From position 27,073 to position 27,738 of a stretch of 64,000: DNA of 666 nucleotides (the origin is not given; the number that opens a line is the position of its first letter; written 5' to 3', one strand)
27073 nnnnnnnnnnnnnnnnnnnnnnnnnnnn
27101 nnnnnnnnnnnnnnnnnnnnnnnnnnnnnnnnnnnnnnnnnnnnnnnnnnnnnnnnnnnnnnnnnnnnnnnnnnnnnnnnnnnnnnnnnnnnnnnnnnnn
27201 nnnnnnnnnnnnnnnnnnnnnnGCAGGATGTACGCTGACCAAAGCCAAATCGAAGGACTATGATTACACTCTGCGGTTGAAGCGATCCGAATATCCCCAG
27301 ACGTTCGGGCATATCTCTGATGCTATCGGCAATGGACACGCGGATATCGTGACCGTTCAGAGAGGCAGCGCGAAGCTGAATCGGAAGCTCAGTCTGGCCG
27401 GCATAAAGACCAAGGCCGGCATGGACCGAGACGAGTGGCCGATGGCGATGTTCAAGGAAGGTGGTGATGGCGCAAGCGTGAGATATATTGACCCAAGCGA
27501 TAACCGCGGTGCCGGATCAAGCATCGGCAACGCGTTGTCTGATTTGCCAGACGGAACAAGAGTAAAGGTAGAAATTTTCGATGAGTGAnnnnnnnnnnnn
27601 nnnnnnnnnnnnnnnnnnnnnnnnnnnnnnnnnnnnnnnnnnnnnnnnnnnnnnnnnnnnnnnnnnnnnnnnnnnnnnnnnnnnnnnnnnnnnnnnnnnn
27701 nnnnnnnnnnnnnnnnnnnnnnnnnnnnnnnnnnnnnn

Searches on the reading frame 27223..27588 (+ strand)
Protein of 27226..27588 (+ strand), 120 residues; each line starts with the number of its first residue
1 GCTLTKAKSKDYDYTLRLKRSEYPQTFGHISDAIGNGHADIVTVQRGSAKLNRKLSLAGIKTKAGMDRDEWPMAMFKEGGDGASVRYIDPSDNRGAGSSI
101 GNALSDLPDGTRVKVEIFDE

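Call 16: find_homologous_proteins(query=window:27226-27588:+, max_evalue=0.001)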
Query window:27226-27588:+ (120 aa): 116 proteins with E <= 0.001 among 124 candidates.
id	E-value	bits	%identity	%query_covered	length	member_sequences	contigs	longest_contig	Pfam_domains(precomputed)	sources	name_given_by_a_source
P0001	1.6e-58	214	78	99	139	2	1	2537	PF14040.12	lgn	-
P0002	6.1e-56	206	78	100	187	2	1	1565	PF14040.12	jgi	-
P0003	4.2e-55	203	76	99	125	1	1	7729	PF14040.12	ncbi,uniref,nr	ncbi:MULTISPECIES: NucA/NucB deoxyribonuclease domain-containing protein [unclassified Brenneria]|un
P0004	3.9e-51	190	74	98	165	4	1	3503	PF14040.12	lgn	-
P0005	2.3e-49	185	72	98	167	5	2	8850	PF14040.12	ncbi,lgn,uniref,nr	ncbi:RHS repeat-associated core domain-containing protein [Escherichia albertii]|uniref:RHS repeat-a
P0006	9.0e-49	183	81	86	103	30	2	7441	PF14040.12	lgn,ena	-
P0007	1.0e-46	176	68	98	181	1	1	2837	PF14040.12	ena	-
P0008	1.3e-45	172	70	96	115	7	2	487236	PF14040.12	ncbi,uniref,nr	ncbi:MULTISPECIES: NucA/NucB deoxyribonuclease domain-containing protein [Pseudomonas syringae group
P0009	4.8e-45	171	67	98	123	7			-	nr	nr:NucA/NucB deoxyribonuclease domain-containing protein [Pseudomonas syringae]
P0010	5.7e-44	167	76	83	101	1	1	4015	PF14040.12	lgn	-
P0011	6.9e-44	167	66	99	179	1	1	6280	PF14040.12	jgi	jgi:uncharacterized protein RhaS with RHS repeats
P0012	1.6e-43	166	68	98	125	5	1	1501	PF14040.12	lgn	-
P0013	5.6e-43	164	65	98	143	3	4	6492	PF14040.12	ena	-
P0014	3.0e-41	158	70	86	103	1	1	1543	PF14040.12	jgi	jgi:hypothetical protein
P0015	5.5e-39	151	67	90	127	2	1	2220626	PF14040.12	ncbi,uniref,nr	ncbi:sporulation protein [Flavobacterium columnare]|uniref:Sporulation protein n=1 Tax=Flavobacteriu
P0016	1.0e-38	150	63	92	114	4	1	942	PF14040.12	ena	-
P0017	1.7e-38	150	63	98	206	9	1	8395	-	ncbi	ncbi:RHS repeat-associated core domain-containing protein [Aeromonas dhakensis]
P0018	1.1e-37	147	58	100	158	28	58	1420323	PF14040.12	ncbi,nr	ncbi:sporulation protein [Salmonella enterica]|nr:hypothetical protein [Salmonella enterica subsp. e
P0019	6.0e-37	144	63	90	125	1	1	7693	PF14040.12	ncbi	-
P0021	1.1e-35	140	60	88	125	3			PF14040.12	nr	nr:NucA/NucB deoxyribonuclease domain-containing protein [Desmospora profundinema]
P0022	1.4e-35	140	80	66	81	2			PF14040.12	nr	nr:NucA/NucB deoxyribonuclease domain-containing protein [Serratia silvae]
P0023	1.1e-34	137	63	87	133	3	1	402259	PF14040.12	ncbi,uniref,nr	ncbi:hypothetical protein ACM46_15620 [Chryseobacterium angstadtii]|uniref:Deoxyribonuclease NucA/Nu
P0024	1.5e-34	137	58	98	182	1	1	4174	PF14040.12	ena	-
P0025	5.0e-34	135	59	98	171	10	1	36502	PF14040.12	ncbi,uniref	ncbi:RHS repeat-associated core domain-containing protein, partial [Erwinia billingiae]|uniref:RHS r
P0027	8.6e-34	134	58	98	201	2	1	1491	PF14040.12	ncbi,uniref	ncbi:RHS repeat-associated core domain-containing protein, partial [Pseudomonas sp. EggHat1]|uniref:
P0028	1.7e-33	133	60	90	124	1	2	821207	PF14040.12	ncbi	ncbi:NucA/NucB deoxyribonuclease domain-containing protein [Capnocytophaga cynodegmi]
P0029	2.7e-33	133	56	98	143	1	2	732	PF14040.12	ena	-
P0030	2.7e-33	133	62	98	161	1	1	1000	PF14040.12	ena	-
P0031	3.0e-33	133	55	98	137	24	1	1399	PF14040.12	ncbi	ncbi:Rhs family protein, partial [Bacteroides stercoris]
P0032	3.5e-33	132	55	98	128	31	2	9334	PF14040.12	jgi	-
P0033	4.0e-33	132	60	88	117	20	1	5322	PF14040.12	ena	-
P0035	6.0e-33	132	54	98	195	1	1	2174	PF14040.12,PF14890.12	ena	-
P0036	6.6e-33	131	58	96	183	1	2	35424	PF14040.12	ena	-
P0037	1.2e-32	131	61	86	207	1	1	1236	PF14040.12,PF05901.17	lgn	-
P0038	2.2e-32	130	60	85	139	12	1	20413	PF14040.12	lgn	-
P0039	3.8e-32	129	57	93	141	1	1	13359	PF14040.12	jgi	jgi:hypothetical protein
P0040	4.6e-32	129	79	64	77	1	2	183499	PF14040.12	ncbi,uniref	ncbi:NucA/NucB deoxyribonuclease domain-containing protein [Pseudomonas veronii]|uniref:NucA/NucB de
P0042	5.6e-32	128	78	64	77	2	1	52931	PF14040.12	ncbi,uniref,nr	ncbi:NucA/NucB deoxyribonuclease domain-containing protein [Pectobacterium parmentieri]|uniref:NucA/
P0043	6.6e-32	128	62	83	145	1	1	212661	PF14040.12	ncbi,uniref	ncbi:DNA-entry nuclease [Paenibacillus sp. sgz500958]|uniref:NucA/NucB deoxyribonuclease domain-cont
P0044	9.7e-32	128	56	98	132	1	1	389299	PF14040.12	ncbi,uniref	ncbi:sporulation protein [Paenibacillus chartarius]|uniref:Sporulation protein n=1 Tax=Paenibacillus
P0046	1.6e-31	127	63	83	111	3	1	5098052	PF14040.12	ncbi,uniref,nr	ncbi:NucA/NucB deoxyribonuclease domain-containing protein [Serratia rhizosphaerae]|uniref:Sporulati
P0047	3.2e-31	126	56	98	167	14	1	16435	PF14040.12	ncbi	ncbi:TPA: RHS repeat-associated core domain-containing protein [Proteus mirabilis]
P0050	4.1e-31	126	56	98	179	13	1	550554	PF14040.12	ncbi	ncbi:RHS repeat-associated core domain-containing protein, partial [Proteus vulgaris]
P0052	6.0e-31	125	56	88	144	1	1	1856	PF14040.12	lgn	-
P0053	6.3e-31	125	58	85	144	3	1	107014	PF14040.12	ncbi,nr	ncbi:NucA/NucB deoxyribonuclease domain-containing protein [Metabacillus sp. GX 13764]|nr:NucA/NucB 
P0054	1.8e-30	124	61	82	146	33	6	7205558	PF14040.12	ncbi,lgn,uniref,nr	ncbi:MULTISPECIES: NucA/NucB deoxyribonuclease domain-containing protein [Bacillales]|uniref:NucA/Nu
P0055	2.1e-30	123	55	89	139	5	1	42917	PF14040.12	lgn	-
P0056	2.2e-30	123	55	86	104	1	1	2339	PF14040.12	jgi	jgi:hypothetical protein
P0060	3.8e-30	123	60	87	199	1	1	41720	PF14040.12,PF05901.17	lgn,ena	-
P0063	5.5e-30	122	58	85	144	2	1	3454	PF14040.12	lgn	-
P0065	6.8e-30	122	59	86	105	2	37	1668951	PF14040.12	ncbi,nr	ncbi:NucA/NucB deoxyribonuclease domain-containing protein [Taylorella equigenitalis]|nr:NucA/NucB d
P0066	9.3e-30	121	63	76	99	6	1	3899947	PF14040.12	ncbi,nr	ncbi:DNA-entry nuclease [Bacillus sp. PAMC26568]|nr:DNA-entry nuclease [Bacillus sp. PAMC26568]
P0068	1.5e-29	121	56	89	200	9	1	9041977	PF14040.12,PF05901.17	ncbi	-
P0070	3.3e-29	120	57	87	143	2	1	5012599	PF14040.12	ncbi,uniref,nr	ncbi:sporulation protein [Paenibacillus swuensis]|uniref:Sporulation protein n=1 Tax=Paenibacillus s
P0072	3.8e-29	119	57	86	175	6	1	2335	PF14040.12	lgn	-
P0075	1.2e-28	118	57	87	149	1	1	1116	PF14040.12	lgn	-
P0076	2.3e-28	117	59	88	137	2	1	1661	PF14040.12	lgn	-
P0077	4.5e-28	116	53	89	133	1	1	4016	PF14040.12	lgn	-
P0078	5.4e-28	116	58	87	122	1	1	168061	PF14040.12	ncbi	-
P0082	3.7e-27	113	57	86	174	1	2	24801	PF14040.12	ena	-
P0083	3.6e-26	110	54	88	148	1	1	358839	PF14040.12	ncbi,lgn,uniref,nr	ncbi:NucA/NucB deoxyribonuclease domain-containing protein [Paenibacillus methanolicus]|uniref:Deoxy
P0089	8.0e-24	102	63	68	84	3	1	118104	PF14040.12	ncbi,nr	ncbi:hypothetical protein EHJ16_18660 [Cronobacter dublinensis]|nr:hypothetical protein [Cronobacter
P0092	5.1e-23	100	53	81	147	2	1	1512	PF14040.12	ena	-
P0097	6.1e-22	96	57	82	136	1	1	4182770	PF14040.12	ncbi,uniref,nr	ncbi:hypothetical protein J28TS4_36630 [Paenibacillus lautus]|uniref:NucA/NucB deoxyribonuclease dom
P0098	6.2e-22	96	62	70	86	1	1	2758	PF14040.12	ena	-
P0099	9.4e-22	95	59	65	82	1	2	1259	PF14040.12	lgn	-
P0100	7.7e-21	93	49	85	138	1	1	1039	PF14040.12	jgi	jgi:hypothetical protein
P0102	6.0e-20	90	43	97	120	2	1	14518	PF14040.12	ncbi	-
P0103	1.5e-19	88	46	86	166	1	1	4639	PF14040.12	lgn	-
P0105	4.5e-19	87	48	84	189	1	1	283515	PF14040.12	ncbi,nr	ncbi:hypothetical protein GJV07_09305 [Enterobacteriaceae bacterium RIT711]|nr:hypothetical protein 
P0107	3.0e-18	84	77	48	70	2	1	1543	PF14040.12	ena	-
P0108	1.3e-17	82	57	68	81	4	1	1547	PF14040.12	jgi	-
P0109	8.5e-17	80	79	43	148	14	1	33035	PF14040.12,PF03527.21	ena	-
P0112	2.6e-14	72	65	52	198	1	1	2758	PF14040.12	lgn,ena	-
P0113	1.8e-12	66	61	51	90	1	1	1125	PF14040.12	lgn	-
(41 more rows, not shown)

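Call 32: find_encoding_contigs(protein=P0018, flank=5000, max_places=2)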
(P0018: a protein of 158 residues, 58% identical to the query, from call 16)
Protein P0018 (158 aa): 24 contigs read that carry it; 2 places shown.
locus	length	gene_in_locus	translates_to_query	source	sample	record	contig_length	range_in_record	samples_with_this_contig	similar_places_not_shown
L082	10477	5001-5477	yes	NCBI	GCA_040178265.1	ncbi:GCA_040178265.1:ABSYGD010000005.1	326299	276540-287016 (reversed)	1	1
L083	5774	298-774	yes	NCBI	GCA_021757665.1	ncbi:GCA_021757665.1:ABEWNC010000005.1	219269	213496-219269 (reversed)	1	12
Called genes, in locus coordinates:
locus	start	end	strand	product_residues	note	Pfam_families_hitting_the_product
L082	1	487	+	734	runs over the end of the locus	PF05954:Phage_GPD, PF04717:Phage_base_V, PF22178:Gp5_trimer_C, PF10106:DUF2345 (weak)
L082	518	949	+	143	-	PF08786:DcrB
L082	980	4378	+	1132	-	PF05488:PAAR_motif, PF20148:DUF6531, PF05593:RHS_repeat (weak), PF25023:TEN_YD-shell (weak), PF05593:RHS_repeat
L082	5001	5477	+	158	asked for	PF14040:DNase_NucA_NucB (weak)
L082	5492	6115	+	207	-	PF20453:DUF6707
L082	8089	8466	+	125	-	PF15594:Imm50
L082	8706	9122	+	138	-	PF09961:DUF2195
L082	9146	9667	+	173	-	-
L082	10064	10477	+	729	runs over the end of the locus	PF05954:Phage_GPD, PF04717:Phage_base_V, PF22178:Gp5_trimer_C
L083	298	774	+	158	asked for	PF14040:DNase_NucA_NucB (weak)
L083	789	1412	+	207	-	PF20453:DUF6707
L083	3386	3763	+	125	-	PF15594:Imm50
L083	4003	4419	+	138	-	PF09961:DUF2195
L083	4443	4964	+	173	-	-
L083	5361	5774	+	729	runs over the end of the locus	PF05954:Phage_GPD, PF04717:Phage_base_V, PF22178:Gp5_trimer_C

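Call 33: find_encoding_contigs(protein=P0008, flank=5000, max_places=2)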
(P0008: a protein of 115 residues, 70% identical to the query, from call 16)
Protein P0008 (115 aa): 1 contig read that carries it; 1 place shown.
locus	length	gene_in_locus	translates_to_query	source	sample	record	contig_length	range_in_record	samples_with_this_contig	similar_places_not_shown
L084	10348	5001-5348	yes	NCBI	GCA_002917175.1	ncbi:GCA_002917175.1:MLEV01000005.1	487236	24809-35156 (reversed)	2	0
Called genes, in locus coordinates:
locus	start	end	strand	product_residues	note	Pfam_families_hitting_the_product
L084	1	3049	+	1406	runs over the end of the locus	PF25799:prePAAR_I, PF05488:PAAR_motif, PF20148:DUF6531, PF25023:TEN_YD-shell, PF05593:RHS_repeat (weak), PF25023:TEN_YD-shell, PF03527:RHS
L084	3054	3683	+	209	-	-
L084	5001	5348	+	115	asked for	PF14040:DNase_NucA_NucB (weak)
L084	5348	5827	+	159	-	PF11033:ComJ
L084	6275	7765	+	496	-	PF05593:RHS_repeat (faint), PF25023:TEN_YD-shell, PF03527:RHS, PF14411:LHH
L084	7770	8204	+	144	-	PF09346:SMI1_KNR4 (weak)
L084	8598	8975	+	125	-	PF25023:TEN_YD-shell (weak), PF05593:RHS_repeat (weak)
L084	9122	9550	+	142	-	PF10947:DUF2628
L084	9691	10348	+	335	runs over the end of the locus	PF08545:ACP_syn_III, PF08541:ACP_syn_III_C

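Call 34: find_encoding_contigs(protein=P0015, flank=5000, max_places=2)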
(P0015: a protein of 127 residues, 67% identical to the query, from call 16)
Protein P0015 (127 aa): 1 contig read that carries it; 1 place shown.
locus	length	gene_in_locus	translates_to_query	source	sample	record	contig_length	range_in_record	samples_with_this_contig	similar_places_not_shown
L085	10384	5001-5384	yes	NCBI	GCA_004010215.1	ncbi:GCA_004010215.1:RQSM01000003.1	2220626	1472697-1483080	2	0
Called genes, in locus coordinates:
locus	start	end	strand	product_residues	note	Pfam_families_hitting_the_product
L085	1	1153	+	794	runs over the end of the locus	PF01807:Zn_ribbon_DnaG, PF13155:Toprim_2, PF27228:MTBMA_p00010_2nd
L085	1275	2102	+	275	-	PF00589:Phage_integrase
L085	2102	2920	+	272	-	PF00589:Phage_integrase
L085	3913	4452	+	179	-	-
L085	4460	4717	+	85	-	-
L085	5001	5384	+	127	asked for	PF14040:DNase_NucA_NucB (weak)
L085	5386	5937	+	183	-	PF20453:DUF6707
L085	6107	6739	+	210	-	-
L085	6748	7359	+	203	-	-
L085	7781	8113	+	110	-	-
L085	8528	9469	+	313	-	PF25023:TEN_YD-shell (weak)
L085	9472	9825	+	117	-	-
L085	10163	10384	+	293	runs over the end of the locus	PF25023:TEN_YD-shell (weak), PF14411:LHH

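Call 48: find_encoding_contigs(protein=P0017, flank=4000, max_places=1)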
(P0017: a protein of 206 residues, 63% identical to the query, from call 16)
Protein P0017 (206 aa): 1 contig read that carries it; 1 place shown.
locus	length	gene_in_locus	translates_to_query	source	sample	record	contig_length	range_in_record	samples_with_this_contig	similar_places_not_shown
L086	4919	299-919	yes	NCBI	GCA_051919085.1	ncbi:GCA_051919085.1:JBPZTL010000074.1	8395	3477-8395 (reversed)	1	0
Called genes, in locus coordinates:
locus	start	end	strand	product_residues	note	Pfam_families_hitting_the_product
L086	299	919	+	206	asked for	-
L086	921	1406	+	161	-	PF11033:ComJ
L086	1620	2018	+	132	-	PF09346:SMI1_KNR4, PF14568:SUKH_6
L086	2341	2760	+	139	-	-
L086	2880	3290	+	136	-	-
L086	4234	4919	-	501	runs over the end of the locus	-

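Call 49: find_encoding_contigs(protein=P0047, flank=4000, max_places=1)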
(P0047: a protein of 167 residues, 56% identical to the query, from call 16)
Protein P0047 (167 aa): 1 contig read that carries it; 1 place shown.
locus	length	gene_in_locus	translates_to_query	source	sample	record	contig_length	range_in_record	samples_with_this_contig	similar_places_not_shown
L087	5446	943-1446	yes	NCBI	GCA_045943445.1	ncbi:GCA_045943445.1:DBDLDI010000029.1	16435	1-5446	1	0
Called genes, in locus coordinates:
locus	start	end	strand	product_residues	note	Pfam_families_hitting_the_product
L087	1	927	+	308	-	PF05593:RHS_repeat (faint), PF03527:RHS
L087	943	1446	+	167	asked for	PF14040:DNase_NucA_NucB (weak)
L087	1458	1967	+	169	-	PF20453:DUF6707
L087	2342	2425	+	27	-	-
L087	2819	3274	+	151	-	-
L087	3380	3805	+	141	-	PF03527:RHS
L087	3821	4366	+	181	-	PF13930:Endonuclea_NS_2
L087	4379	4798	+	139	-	PF15655:Imm-NTF2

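Call 50: find_encoding_contigs(protein=P0005, flank=4000, max_places=1)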
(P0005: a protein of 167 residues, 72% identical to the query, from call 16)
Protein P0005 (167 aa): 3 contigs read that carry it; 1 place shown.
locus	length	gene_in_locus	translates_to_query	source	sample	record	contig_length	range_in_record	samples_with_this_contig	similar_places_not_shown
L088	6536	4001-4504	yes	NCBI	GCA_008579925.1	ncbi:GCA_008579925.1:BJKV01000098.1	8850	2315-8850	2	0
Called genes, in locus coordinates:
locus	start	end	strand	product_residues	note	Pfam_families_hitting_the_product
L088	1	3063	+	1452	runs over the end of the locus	PF05488:PAAR_motif (weak), PF20148:DUF6531, PF25023:TEN_YD-shell (weak), PF05593:RHS_repeat, PF25023:TEN_YD-shell, PF05593:RHS_repeat (weak), PF25023:TEN_YD-shell (weak)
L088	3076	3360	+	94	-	-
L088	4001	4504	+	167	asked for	PF14040:DNase_NucA_NucB (weak)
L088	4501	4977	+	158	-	PF11033:ComJ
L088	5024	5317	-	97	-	PF08845:SymE_toxin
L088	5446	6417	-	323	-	PF14863:Alkyl_sulf_dimr, PF14864:Alkyl_sulf_C, PF02036:SCP2 (weak)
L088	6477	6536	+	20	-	?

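Call 61: search_protein_representatives(protein=window:27223-27585:+)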
Query: 121 residues. Proteins with E-value up to 0.001 (for the whole library): 1453; up to 1e-10: 946; up to 1e-30: 16. The best 150 are listed.
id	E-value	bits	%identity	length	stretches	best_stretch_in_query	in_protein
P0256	4.9e-57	207.6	81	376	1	1-118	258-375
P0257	7.3e-49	181.3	71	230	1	1-118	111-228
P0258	6.1e-48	178.3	69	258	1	1-119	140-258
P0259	1.3e-43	164.3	66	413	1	3-120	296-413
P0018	2.3e-38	147.4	58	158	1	2-118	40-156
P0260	1.5e-36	141.6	60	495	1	2-118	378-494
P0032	1.1e-33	132.4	59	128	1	11-118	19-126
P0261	4.7e-33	130.3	58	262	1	2-117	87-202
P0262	5.4e-33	130.1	60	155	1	13-109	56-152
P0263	6.2e-33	129.9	58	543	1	12-118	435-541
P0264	1.2e-31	125.7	59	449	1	18-120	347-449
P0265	2.6e-31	124.7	60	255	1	11-115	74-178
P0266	5.2e-31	123.7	55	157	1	9-118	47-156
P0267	7.9e-31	123.1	56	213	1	9-116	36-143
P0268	9.1e-31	122.9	55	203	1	11-117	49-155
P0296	4.5e-28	114.2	57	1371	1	9-118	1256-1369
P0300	6.3e-28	113.8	54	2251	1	10-116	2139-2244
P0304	1.2e-27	112.9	56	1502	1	2-118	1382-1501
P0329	2.4e-26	108.6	52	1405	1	12-118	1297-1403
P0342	1.8e-25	105.9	50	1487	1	16-120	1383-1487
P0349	2.9e-25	105.2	59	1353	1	15-107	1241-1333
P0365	6.9e-25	103.9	50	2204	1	7-120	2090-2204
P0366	7.0e-25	103.9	51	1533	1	18-120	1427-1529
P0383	2.1e-24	102.4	48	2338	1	10-116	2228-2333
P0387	3.5e-24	101.7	45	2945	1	15-120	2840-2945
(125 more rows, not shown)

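Call 62: search_protein_families(library=pfam, proteins=[P0296, P0304, P0329, P0349, P0342, P0366], max_evalue=0.00001)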
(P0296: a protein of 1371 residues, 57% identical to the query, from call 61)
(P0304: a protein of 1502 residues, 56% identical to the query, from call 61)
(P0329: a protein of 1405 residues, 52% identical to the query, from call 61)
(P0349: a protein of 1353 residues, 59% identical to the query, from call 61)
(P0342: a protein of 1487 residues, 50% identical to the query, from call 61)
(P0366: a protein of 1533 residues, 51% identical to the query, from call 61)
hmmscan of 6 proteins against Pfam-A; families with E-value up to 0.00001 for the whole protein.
P0296 (1371 aa): 4 families
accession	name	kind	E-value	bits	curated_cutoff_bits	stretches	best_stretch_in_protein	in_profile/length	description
PF05593.20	RHS_repeat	-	4.3e-54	180.4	22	2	691-727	1-37/38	RHS Repeat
PF03527.20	RHS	-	2.5e-10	40.4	27.9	1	1118-1150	3-35/38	RHS protein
PF20148.4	DUF6531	-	1.2e-09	38.8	24.1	1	185-257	2-74/74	Domain of unknown function (DUF6531)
PF14040.12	DNase_NucA_NucB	-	6.2e-08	33.5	23.8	1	1281-1367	4-99/100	Deoxyribonuclease NucA/NucB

P0304 (1502 aa): 4 families
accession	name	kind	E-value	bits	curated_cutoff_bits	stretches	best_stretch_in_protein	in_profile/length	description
PF05593.20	RHS_repeat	-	1.8e-49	165.7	22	1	519-555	1-37/38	RHS Repeat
PF03527.20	RHS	-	4e-13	49.4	27.9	1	1258-1292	1-35/38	RHS protein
PF20148.4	DUF6531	-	3.7e-08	34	24.1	1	26-109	1-74/74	Domain of unknown function (DUF6531)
PF14040.12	DNase_NucA_NucB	-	3.8e-06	27.8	23.8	0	1443-1497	43-97/100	Deoxyribonuclease NucA/NucB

P0329 (1405 aa): 4 families
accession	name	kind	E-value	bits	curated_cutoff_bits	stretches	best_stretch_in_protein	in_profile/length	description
PF05593.20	RHS_repeat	-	1.7e-51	172.1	22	2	523-551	9-37/38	RHS Repeat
PF20148.4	DUF6531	-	7.2e-18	65.1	24.1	1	227-300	2-74/74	Domain of unknown function (DUF6531)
PF25023.1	TEN_YD-shell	-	1.1e-08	34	50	0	404-512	39-148/909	Teneurin YD-shell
PF03527.20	RHS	-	1.3e-07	31.8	27.9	0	1185-1213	6-34/38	RHS protein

P0349 (1353 aa): 3 families
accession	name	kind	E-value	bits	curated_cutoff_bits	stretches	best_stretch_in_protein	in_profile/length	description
PF05593.20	RHS_repeat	-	5.1e-48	161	22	0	494-528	2-36/38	RHS Repeat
PF20148.4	DUF6531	-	5.5e-18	65.5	24.1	1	179-253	1-73/74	Domain of unknown function (DUF6531)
PF03527.20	RHS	-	6.7e-15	55.1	27.9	1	1118-1151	2-35/38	RHS protein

P0342 (1487 aa): 4 families
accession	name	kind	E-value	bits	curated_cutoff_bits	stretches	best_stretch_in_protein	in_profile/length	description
PF05593.20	RHS_repeat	-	1.7e-64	213.5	22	1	859-896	1-38/38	RHS Repeat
PF20148.4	DUF6531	-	5.9e-13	49.4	24.1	1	209-282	1-74/74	Domain of unknown function (DUF6531)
PF03527.20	RHS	-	6.2e-09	36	27.9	1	1204-1238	2-36/38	RHS protein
PF14040.12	DNase_NucA_NucB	-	3e-06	28.1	23.8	1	1414-1481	28-97/100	Deoxyribonuclease NucA/NucB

P0366 (1533 aa): 2 families
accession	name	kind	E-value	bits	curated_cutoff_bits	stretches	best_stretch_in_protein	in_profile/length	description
PF05593.20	RHS_repeat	-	7.3e-17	61.7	22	2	580-611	4-35/38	RHS Repeat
PF14040.12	DNase_NucA_NucB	-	2.5e-06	28.4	23.8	1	1456-1512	28-84/100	Deoxyribonuclease NucA/NucB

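Call 63: search_protein_families(library=pfam, proteins=[P0300, P0387, P0383, P0365], max_evalue=0.00001)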
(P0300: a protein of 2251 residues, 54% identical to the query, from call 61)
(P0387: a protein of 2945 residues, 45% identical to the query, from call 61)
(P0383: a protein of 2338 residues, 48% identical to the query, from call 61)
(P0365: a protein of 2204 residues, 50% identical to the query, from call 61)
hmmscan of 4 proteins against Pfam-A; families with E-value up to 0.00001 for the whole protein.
P0300 (2251 aa): 6 families
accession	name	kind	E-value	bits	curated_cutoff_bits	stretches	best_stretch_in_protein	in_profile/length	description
PF05593.20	RHS_repeat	-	7.2e-25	87.3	22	0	1366-1394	7-35/38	RHS Repeat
PF13517.12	FG-GAP_3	-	7.3e-18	65.4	26.9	1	350-411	1-60/61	FG-GAP-like repeat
PF07591.16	PT-HINT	-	1.5e-15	58.1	27.7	1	1993-2125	1-136/137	Pretoxin HINT domain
PF03534.18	SpvB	-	7.6e-15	55.3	22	1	56-223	3-182/287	Salmonella virulence plasmid 65kDa B protein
PF01839.29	FG-GAP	-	3.6e-13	49.5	22.1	0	567-585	8-26/37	FG-GAP repeat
PF12256.14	TcdB_toxin_midN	-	9.4e-12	45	24.8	1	654-834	12-178/181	Insecticide toxin TcdB middle/N-terminal region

P0387 (2945 aa): 4 families
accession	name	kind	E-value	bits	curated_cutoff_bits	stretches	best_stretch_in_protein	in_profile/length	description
PF13517.12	FG-GAP_3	-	6.3e-11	43.1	26.9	0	1229-1307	1-60/61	FG-GAP-like repeat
PF03534.18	SpvB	-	1e-07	31.9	22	1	757-936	3-186/287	Salmonella virulence plasmid 65kDa B protein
PF01839.29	FG-GAP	-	4.8e-06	26.8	22.1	0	1365-1379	7-21/37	FG-GAP repeat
PF05593.20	RHS_repeat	-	6.5e-06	26.9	22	0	1933-1971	1-38/38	RHS Repeat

P0383 (2338 aa): 6 families
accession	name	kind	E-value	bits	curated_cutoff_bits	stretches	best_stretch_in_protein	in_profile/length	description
PF13517.12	FG-GAP_3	-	2.2e-26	92.7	26.9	3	681-748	1-61/61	FG-GAP-like repeat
PF05593.20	RHS_repeat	-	2.4e-21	76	22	0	1580-1615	1-36/38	RHS Repeat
PF07591.16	PT-HINT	-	1.2e-18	68.1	27.7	1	2088-2213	1-135/137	Pretoxin HINT domain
PF03534.18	SpvB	-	3.1e-15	56.6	22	1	95-293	3-217/287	Salmonella virulence plasmid 65kDa B protein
PF12256.14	TcdB_toxin_midN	-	1.3e-08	34.8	24.8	1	714-895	11-175/181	Insecticide toxin TcdB middle/N-terminal region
PF01839.29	FG-GAP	-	1.5e-06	28.4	22.1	0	515-532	7-24/37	FG-GAP repeat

P0365 (2204 aa): 5 families
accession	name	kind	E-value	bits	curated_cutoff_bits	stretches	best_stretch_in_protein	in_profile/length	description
PF01839.29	FG-GAP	-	1.7e-35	120.8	22.1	0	667-687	5-25/37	FG-GAP repeat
PF13517.12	FG-GAP_3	-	1.1e-28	100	26.9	2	789-856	1-60/61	FG-GAP-like repeat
PF12256.14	TcdB_toxin_midN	-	2.6e-19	69.7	24.8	1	833-978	21-169/181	Insecticide toxin TcdB middle/N-terminal region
PF05593.20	RHS_repeat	-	1.4e-14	54.5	22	0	1733-1754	8-30/38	RHS Repeat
PF03534.18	SpvB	-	4.7e-09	36.3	22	1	197-376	3-193/287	Salmonella virulence plasmid 65kDa B protein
